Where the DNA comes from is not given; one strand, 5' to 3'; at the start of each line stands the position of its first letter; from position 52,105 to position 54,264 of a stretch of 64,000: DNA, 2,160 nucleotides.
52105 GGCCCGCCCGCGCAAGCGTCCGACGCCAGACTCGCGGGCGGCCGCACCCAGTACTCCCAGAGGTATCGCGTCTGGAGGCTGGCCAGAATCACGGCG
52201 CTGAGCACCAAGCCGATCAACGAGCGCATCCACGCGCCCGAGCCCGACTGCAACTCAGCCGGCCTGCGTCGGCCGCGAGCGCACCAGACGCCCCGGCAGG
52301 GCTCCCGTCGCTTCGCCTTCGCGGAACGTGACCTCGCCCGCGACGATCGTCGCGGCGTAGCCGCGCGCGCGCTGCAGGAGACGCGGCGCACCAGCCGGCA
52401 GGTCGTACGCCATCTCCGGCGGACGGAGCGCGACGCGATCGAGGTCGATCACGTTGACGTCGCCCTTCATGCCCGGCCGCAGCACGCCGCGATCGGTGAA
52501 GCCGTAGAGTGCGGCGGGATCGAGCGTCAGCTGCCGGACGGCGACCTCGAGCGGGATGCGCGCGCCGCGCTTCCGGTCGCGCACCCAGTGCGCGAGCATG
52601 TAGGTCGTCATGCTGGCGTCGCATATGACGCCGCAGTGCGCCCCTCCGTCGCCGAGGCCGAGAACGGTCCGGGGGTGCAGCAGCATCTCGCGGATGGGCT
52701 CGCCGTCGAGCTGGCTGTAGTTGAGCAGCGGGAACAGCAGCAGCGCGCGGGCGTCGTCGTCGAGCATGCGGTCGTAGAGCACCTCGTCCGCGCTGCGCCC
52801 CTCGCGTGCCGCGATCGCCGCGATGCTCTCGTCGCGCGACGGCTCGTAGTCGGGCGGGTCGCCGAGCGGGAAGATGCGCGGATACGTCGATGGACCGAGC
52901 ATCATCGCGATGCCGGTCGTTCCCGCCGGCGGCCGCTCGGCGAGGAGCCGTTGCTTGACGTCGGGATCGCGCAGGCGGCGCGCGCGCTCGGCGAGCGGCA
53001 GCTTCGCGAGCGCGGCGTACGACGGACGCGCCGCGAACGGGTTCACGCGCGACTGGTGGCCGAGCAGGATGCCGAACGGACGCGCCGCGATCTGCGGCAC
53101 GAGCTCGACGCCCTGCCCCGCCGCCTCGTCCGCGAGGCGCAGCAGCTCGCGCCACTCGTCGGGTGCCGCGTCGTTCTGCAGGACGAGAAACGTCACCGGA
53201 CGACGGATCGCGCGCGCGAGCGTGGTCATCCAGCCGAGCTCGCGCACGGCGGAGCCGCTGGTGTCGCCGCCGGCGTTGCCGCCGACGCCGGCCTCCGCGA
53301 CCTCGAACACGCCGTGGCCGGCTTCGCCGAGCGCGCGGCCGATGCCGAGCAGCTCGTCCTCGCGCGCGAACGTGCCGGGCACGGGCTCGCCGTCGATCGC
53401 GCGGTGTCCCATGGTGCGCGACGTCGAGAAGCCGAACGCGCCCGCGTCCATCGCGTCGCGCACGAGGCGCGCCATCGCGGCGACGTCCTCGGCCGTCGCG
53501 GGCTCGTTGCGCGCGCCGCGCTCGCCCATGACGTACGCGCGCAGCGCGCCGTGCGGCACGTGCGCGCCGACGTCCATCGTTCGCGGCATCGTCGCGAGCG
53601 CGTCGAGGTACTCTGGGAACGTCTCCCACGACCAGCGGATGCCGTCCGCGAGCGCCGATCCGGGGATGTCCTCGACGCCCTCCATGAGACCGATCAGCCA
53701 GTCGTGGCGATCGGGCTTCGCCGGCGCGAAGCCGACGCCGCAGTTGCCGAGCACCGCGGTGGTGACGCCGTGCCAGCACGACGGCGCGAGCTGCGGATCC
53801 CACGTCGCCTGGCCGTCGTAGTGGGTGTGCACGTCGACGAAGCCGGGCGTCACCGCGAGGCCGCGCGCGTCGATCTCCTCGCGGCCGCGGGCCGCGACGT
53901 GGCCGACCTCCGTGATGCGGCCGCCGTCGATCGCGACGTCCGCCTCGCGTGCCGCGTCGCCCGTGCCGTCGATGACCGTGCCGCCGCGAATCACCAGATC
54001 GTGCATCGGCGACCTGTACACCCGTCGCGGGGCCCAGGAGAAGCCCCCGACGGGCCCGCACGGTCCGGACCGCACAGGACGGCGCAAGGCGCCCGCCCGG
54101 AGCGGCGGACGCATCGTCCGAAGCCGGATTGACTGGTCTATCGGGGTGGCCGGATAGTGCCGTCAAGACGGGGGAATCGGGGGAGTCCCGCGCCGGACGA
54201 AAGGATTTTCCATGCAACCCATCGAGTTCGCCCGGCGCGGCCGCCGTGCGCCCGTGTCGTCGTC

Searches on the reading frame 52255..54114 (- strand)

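Call 48: search_protein_families(library=pfam, proteins=[window:52255-54114:-], max_evalue=0.001)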
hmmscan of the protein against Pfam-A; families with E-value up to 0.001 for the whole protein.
window:52255-54114:- (619 aa): 2 families
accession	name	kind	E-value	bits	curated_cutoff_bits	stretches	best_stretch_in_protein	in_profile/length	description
PF07969.17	Amidohydro_3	-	5e-49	168.5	29.7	1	79-597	1-472/472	Amidohydrolase family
PF01979.26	Amidohydro_1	-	6.9e-07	29.3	25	0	503-594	264-343/345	Amidohydrolase family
